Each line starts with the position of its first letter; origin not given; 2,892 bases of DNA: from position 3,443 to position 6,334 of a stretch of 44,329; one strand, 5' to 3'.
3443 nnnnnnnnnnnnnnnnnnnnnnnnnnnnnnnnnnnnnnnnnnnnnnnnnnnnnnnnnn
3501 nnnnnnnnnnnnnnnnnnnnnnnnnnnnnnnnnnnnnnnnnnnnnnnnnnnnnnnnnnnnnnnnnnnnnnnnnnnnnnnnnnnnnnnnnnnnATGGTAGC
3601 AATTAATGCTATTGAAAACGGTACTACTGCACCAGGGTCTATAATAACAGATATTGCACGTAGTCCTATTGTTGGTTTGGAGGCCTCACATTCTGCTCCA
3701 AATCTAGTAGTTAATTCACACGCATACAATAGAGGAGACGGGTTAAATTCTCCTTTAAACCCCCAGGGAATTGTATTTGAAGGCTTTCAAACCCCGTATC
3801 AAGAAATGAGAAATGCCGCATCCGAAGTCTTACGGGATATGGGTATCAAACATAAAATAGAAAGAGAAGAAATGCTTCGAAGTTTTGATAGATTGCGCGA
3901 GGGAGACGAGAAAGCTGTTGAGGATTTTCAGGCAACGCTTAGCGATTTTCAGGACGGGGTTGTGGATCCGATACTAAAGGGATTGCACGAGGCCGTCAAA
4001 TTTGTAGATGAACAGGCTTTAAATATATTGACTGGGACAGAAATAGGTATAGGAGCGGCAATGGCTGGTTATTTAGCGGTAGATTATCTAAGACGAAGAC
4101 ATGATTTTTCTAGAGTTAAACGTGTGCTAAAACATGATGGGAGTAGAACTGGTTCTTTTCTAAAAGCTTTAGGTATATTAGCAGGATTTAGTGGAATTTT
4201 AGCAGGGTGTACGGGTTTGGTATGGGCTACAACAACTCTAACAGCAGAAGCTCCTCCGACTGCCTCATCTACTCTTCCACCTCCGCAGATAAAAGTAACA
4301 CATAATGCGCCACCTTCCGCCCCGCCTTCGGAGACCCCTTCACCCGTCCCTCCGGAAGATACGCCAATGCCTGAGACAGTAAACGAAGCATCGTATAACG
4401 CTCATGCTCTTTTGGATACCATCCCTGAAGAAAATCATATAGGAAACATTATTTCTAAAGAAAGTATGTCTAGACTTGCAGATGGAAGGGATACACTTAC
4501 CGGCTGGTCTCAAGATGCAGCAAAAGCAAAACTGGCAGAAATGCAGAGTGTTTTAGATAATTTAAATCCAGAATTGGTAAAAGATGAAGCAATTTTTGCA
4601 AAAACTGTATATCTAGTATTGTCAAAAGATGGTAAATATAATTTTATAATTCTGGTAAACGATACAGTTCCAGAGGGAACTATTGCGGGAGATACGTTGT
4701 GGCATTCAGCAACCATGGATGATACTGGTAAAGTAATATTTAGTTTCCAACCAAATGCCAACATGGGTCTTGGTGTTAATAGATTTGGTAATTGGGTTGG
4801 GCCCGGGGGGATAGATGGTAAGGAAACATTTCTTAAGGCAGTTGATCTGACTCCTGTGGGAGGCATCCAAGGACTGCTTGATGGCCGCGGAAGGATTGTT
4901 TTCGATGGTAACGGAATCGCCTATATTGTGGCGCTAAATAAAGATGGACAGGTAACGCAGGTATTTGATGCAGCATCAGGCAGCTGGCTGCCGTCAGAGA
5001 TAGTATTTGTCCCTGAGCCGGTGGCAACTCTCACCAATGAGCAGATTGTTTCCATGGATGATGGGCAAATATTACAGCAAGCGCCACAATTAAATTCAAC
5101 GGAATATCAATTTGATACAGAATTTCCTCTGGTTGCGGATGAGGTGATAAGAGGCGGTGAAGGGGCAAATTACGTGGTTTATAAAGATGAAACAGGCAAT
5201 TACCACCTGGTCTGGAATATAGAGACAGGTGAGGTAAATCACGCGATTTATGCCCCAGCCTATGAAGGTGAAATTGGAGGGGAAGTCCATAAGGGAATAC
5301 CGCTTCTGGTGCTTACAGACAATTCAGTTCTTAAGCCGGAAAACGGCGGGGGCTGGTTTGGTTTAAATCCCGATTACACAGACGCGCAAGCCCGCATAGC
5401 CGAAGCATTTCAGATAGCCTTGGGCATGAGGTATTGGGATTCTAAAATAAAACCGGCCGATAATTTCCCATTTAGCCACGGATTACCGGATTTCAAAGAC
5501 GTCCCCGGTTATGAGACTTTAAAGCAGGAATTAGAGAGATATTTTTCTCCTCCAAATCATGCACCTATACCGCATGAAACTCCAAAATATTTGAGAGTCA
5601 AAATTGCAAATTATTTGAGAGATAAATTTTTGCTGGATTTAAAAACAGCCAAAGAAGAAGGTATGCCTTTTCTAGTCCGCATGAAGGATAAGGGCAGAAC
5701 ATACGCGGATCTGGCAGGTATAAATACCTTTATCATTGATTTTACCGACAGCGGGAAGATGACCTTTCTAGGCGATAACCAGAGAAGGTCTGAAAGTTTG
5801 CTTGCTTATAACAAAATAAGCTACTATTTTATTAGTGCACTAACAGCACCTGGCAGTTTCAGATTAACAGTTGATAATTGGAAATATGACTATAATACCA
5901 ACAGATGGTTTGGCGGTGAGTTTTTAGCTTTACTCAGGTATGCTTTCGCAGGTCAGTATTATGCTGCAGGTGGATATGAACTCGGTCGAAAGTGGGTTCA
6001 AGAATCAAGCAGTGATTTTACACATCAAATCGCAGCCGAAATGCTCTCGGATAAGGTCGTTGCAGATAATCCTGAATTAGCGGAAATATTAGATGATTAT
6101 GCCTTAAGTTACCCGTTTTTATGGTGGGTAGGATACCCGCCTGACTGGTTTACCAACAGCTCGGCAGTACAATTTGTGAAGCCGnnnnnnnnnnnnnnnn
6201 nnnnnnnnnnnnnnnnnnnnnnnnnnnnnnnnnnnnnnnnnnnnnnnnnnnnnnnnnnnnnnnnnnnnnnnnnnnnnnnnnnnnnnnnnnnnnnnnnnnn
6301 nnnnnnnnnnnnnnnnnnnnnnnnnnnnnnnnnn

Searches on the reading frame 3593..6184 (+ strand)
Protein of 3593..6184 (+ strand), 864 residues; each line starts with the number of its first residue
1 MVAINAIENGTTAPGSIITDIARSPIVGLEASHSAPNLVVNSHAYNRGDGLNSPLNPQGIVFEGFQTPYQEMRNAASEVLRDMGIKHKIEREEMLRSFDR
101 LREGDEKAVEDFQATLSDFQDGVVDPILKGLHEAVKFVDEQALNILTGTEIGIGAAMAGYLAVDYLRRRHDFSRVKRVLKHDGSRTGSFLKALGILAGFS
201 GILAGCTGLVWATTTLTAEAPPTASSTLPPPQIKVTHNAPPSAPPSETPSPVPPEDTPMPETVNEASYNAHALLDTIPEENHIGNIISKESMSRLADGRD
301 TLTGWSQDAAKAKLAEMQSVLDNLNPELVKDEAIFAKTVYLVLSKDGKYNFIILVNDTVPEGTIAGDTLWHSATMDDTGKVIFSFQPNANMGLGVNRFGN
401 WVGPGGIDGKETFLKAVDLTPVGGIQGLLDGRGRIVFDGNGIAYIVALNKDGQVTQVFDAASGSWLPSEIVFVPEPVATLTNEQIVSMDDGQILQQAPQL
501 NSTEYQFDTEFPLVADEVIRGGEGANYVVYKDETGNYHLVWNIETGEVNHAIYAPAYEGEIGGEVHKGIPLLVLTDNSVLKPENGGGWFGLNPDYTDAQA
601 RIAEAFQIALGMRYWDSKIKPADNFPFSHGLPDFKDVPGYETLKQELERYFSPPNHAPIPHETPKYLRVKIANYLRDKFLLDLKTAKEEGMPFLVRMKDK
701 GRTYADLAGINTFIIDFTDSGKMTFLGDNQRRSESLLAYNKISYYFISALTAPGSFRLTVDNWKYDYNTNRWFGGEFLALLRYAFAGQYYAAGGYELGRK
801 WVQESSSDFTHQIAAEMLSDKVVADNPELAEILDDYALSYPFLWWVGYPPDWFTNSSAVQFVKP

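Call 9: search_protein_families(library=pfam, proteins=[window:3593-6184:+], max_evalue=0.001)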
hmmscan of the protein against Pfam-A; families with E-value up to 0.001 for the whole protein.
window:3593-6184:+ (864 aa): 0 families

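Call 59: search_protein_families(library=pfam, proteins=[window:3593-6184:+], max_evalue=1)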
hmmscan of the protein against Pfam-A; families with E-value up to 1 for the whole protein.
window:3593-6184:+ (864 aa): 1 family
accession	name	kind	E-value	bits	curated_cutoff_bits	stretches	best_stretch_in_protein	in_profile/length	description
PF16502.10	DUF5059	-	0.093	11.9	25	1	93-169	275-348/619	Domain of unknown function (DUF5059)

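Call 60: search_protein_families(library=padloc, proteins=[window:3593-6184:+], max_evalue=0.01)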
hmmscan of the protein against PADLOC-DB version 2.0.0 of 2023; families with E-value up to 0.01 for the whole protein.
window:3593-6184:+ (864 aa): 0 families

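Call 92: search_solved_structures(query=window:3593-6184:+, max_evalue=1)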
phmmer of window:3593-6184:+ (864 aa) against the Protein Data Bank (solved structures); distinct sequences matched with E-value up to 1: 1.
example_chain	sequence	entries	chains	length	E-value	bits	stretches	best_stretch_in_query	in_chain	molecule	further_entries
9uan_B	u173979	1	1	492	0.86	10.9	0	645-691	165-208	miniGq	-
